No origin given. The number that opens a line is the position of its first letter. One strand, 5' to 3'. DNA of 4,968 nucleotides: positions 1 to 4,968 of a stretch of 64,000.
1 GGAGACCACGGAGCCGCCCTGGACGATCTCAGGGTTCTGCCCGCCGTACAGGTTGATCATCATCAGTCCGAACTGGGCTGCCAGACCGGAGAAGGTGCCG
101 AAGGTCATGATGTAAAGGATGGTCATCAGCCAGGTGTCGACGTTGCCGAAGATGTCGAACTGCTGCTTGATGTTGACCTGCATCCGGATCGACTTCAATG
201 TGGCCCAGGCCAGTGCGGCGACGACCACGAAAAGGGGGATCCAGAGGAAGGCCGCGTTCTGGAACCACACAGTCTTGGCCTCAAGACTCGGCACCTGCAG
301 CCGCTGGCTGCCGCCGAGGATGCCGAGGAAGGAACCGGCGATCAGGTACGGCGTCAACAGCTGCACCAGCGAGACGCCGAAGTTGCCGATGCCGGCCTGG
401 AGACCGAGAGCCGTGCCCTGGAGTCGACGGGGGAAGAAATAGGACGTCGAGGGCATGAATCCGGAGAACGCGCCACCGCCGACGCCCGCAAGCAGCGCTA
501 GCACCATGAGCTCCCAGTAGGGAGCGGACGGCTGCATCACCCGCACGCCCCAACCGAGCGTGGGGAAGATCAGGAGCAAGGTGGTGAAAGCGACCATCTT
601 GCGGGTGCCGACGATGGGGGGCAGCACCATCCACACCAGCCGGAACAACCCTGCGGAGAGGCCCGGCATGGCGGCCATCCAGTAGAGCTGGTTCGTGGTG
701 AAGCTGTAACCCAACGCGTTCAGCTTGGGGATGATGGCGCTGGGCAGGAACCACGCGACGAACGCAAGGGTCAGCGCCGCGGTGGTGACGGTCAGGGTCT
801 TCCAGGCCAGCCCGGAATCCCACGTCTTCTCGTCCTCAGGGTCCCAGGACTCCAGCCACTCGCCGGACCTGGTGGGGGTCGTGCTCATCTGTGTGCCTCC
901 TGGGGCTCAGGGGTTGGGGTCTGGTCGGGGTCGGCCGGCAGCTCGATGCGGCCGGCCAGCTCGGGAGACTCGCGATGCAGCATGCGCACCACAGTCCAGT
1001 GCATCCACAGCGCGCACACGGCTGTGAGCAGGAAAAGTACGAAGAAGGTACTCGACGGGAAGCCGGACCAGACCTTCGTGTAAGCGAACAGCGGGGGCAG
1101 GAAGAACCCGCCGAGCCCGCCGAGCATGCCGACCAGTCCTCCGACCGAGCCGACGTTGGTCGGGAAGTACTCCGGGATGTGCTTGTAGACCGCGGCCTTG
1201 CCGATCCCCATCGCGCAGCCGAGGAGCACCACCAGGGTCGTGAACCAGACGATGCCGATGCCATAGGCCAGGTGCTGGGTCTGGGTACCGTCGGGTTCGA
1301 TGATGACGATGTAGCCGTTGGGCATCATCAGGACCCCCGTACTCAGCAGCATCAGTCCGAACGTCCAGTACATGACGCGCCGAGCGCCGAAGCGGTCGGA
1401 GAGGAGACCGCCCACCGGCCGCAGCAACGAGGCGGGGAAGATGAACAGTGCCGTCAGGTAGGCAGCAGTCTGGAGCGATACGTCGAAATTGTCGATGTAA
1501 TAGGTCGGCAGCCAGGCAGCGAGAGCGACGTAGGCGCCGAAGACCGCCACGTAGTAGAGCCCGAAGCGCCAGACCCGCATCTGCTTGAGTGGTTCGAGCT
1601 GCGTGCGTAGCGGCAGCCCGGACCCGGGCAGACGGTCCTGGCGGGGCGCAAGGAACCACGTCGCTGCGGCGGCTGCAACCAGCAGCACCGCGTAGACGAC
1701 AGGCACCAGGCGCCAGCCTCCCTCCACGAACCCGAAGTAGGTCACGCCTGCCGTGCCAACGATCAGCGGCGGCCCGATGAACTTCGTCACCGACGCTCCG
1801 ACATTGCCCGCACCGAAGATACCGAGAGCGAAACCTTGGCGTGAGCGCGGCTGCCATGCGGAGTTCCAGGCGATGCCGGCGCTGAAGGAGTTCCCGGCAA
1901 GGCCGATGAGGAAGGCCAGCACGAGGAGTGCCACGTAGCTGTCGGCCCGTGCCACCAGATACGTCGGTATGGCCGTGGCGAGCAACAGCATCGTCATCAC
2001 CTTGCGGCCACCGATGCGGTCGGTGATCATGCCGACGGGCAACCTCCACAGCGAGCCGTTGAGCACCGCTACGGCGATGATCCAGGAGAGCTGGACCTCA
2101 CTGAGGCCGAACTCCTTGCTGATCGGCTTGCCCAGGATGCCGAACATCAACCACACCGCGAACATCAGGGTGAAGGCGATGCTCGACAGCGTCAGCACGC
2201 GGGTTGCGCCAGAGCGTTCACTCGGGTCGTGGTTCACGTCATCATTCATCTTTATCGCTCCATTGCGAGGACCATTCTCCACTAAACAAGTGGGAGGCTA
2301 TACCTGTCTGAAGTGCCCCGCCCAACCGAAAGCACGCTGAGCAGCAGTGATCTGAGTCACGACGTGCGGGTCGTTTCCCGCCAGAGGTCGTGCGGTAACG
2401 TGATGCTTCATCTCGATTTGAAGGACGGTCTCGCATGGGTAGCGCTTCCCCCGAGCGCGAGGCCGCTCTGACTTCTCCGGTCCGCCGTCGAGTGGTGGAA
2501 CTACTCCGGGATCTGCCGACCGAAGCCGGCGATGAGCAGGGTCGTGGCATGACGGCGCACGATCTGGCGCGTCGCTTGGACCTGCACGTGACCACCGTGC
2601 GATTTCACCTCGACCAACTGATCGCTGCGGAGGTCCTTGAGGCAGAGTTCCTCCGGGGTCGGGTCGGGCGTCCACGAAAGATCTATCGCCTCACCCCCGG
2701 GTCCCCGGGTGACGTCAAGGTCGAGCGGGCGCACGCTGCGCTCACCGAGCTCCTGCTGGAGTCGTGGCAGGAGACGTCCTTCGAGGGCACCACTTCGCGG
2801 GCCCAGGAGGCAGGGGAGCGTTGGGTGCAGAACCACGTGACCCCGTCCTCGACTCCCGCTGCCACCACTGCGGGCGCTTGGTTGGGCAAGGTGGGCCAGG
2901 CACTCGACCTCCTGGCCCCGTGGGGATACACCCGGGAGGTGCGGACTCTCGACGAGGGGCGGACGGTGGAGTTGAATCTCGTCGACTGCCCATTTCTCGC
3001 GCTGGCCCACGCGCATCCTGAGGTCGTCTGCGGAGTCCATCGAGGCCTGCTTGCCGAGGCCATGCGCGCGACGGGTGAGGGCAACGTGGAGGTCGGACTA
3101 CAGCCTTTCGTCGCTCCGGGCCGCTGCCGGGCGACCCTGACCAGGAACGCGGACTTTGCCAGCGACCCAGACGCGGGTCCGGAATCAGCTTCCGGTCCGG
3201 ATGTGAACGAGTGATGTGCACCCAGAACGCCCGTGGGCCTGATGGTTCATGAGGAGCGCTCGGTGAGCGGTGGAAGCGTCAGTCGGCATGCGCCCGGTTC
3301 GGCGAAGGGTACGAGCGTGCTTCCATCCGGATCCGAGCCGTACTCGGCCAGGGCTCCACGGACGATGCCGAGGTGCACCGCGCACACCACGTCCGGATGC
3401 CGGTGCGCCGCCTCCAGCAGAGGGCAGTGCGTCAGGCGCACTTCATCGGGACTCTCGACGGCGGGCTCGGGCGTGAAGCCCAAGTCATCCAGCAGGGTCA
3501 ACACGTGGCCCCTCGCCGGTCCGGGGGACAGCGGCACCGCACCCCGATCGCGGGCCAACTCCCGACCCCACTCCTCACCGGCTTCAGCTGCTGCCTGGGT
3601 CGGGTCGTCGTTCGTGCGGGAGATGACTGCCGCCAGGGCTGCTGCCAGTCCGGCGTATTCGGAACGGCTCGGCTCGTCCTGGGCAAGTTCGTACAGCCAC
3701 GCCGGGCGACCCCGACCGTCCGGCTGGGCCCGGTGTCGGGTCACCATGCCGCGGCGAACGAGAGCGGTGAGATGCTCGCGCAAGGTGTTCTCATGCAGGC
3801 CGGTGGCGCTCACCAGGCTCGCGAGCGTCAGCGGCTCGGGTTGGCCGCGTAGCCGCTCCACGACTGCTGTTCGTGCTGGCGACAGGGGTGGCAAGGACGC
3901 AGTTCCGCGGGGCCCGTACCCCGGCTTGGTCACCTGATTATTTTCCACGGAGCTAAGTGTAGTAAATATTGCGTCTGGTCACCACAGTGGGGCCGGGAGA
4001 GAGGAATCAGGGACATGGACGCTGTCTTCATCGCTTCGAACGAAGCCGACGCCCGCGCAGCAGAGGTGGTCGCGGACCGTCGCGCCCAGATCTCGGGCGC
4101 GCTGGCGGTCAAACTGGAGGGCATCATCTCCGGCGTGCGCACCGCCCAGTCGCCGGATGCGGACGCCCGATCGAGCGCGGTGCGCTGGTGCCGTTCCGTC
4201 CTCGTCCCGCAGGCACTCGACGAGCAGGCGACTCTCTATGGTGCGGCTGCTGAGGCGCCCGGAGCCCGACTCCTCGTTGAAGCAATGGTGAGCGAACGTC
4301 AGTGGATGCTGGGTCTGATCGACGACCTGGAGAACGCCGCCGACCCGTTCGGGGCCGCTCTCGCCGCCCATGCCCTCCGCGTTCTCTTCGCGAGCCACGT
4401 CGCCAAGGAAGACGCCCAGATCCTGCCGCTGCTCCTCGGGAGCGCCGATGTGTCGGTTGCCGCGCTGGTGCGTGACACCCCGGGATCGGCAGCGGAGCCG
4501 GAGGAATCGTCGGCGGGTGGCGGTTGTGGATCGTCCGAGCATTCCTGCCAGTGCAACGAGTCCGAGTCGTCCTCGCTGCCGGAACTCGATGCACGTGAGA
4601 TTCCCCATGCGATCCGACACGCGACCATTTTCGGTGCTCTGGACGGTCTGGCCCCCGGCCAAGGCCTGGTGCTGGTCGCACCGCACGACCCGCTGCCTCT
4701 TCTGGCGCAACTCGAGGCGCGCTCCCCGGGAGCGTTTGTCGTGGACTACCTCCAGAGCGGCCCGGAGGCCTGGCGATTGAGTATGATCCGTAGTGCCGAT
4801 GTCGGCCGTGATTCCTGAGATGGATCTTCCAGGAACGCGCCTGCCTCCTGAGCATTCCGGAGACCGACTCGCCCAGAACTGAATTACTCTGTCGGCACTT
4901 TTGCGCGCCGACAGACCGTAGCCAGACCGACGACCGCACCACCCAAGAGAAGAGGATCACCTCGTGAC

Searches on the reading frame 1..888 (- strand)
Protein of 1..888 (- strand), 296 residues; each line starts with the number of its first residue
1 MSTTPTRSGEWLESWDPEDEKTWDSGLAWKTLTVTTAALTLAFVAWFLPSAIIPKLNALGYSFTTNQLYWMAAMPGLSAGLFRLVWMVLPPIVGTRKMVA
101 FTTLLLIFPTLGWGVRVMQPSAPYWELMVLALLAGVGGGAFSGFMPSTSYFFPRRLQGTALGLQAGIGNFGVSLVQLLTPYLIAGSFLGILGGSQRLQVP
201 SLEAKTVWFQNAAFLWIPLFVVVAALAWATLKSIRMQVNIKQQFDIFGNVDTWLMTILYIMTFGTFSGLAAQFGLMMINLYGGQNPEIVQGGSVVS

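Call 53: search_protein_families(library=pfam, proteins=[window:1-888:-], max_evalue=0.001)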
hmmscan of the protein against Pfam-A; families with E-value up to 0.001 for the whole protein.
window:1-888:- (296 aa): 1 family
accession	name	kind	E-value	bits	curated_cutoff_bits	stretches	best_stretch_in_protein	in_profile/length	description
PF07690.21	MFS_1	-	4.5e-09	36.1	33.4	1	38-281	4-232/347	Major Facilitator Superfamily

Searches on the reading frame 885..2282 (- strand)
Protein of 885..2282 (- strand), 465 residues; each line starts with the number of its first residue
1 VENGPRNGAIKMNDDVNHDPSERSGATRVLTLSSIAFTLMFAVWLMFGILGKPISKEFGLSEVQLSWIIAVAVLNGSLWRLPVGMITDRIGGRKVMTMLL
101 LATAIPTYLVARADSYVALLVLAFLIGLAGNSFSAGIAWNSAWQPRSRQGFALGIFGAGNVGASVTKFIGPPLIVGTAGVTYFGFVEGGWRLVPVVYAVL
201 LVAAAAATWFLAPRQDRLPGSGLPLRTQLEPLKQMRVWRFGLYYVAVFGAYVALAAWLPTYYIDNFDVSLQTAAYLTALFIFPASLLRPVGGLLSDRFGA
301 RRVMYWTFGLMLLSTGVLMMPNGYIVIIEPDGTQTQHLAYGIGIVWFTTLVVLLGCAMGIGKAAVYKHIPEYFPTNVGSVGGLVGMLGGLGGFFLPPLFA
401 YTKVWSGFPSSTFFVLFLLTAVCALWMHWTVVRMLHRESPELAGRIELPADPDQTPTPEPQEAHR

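Call 53: search_protein_families(library=pfam, proteins=[window:885-2282:-], max_evalue=0.001)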
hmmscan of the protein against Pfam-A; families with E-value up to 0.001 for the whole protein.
window:885-2282:- (465 aa): 2 families
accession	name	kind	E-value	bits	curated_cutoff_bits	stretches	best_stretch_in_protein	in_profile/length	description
PF07690.21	MFS_1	-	6e-46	157.4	33.4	2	34-324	3-291/347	Major Facilitator Superfamily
PF01306.25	LacY_symp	-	0.0001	21.7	24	1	231-319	3-91/413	LacY proton/sugar symporter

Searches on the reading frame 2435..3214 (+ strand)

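Call 53: search_protein_families(library=pfam, proteins=[window:2435-3214:+], max_evalue=0.001)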
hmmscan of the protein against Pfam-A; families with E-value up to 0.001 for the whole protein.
window:2435-3214:+ (259 aa): 3 families
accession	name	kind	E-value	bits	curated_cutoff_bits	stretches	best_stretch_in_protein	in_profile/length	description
PF12840.13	HTH_20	-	3.4e-10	40.2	27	1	12-69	1-49/51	Helix-turn-helix domain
PF20714.3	HTH_64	-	0.00013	22.6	27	1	34-85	12-63/65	DpiA-like helix-turn-helix domain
PF16365.12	EutK_C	-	0.00057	20.3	27.5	1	37-65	13-41/52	Ethanolamine utilization protein EutK C-terminus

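Call 95: search_protein_families(library=ncbifam, proteins=[window:2435-3214:+], max_evalue=0.1)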
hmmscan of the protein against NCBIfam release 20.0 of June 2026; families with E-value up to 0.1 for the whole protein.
window:2435-3214:+ (259 aa): 7 families
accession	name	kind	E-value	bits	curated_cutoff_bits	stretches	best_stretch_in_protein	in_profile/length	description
TIGR02702.1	SufR_cyano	equivalog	0.00017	21.3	178.8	1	39-112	16-92/208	iron-sulfur cluster biosynthesis transcriptional regulator SufR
NF033789.1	repress_SdpR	subfamily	0.00057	19.8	100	1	11-70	4-53/79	autorepressor SdpR family transcription factor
NF007467.0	PRK10046.1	equivalog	0.0017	17.9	264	1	38-85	177-224/226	two-component response regulator DpiA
NF033788.1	HTH_metalloreg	subfamily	0.0021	17.8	55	1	10-71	6-58/77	metalloregulator ArsR/SmtB family transcription factor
NF041413.1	ArsR_Rv2640c_fam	equivalog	0.004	17.5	155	1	10-71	37-91/118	Rv2640c family ArsR-like transcriptional regulator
NF040939.2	trans_reg_lrs14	equivalog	0.027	14.5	90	1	35-87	33-86/103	Lrs14 family HTH-type transcriptional regulator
NF053730.1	TransRegRv1152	equivalog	0.046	13.7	170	1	10-78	15-77/120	Rv1152 family transcriptional regulator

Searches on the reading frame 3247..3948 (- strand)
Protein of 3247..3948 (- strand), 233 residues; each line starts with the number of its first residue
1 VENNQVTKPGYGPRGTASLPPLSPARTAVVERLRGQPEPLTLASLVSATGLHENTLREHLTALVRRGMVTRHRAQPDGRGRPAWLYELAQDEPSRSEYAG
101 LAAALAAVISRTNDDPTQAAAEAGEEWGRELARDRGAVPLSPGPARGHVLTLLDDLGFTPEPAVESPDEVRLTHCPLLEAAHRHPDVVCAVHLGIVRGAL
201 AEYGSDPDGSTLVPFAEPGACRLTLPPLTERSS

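Call 53: search_protein_families(library=pfam, proteins=[window:3247-3948:-], max_evalue=0.001)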
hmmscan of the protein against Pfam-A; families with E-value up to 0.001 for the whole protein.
window:3247-3948:- (233 aa): 3 families
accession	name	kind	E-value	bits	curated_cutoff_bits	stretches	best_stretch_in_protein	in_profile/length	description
PF12840.13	HTH_20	-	6.7e-07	29.6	27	1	23-71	3-50/51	Helix-turn-helix domain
PF09339.16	HTH_IclR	-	2.4e-06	27.6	22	1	28-71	7-50/52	IclR helix-turn-helix domain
PF12802.13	MarR_2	-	0.00038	21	27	1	22-79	3-60/61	MarR family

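Call 95: search_protein_families(library=ncbifam, proteins=[window:3247-3948:-], max_evalue=0.1)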
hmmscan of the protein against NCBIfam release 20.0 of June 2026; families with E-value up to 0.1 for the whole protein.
window:3247-3948:- (233 aa): 6 families
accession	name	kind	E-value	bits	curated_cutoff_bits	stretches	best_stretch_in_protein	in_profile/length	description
NF040939.2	trans_reg_lrs14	equivalog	1.5e-05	25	90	1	27-90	24-87/103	Lrs14 family HTH-type transcriptional regulator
NF053660.1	ORF80_fam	equivalog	0.00056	19.7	95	1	40-78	17-55/70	ORF80 family leucine zipper DNA-binding protein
NF053606.1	Sta1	subfamily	0.00067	19.7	80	1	28-90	24-85/100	Sta1 family transcriptional regulator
NF033788.1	HTH_metalloreg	subfamily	0.0007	19.4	55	1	24-73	11-59/77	metalloregulator ArsR/SmtB family transcription factor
NF010396.0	PRK13824.1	domain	0.01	14.7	390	1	48-72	92-116/404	replication protein C domain-containing protein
NF053755.1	MsvR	equivalog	0.088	12.5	220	0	23-80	12-67/236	transcriptional factor MsvR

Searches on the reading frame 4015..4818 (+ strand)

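Call 53: search_protein_families(library=pfam, proteins=[window:4015-4818:+], max_evalue=0.001)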
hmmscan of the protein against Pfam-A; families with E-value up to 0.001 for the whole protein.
window:4015-4818:+ (267 aa): 2 families
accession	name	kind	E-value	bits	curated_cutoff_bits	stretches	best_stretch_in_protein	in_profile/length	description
PF10006.14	DUF2249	-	8e-26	90.1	29.5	1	190-256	1-67/70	Uncharacterized conserved protein (DUF2249)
PF01814.28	Hemerythrin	-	1.6e-05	25.8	25.3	1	49-140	32-127/127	Hemerythrin HHE cation binding domain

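Call 95: search_protein_families(library=ncbifam, proteins=[window:4015-4818:+], max_evalue=0.1)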
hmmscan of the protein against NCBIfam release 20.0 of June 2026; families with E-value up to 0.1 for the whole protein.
window:4015-4818:+ (267 aa): 1 family
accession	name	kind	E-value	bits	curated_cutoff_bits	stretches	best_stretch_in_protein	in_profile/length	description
NF001399.0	PRK00283.1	subfamily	0.02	14.1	279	1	94-148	220-276/300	tyrosine recombinase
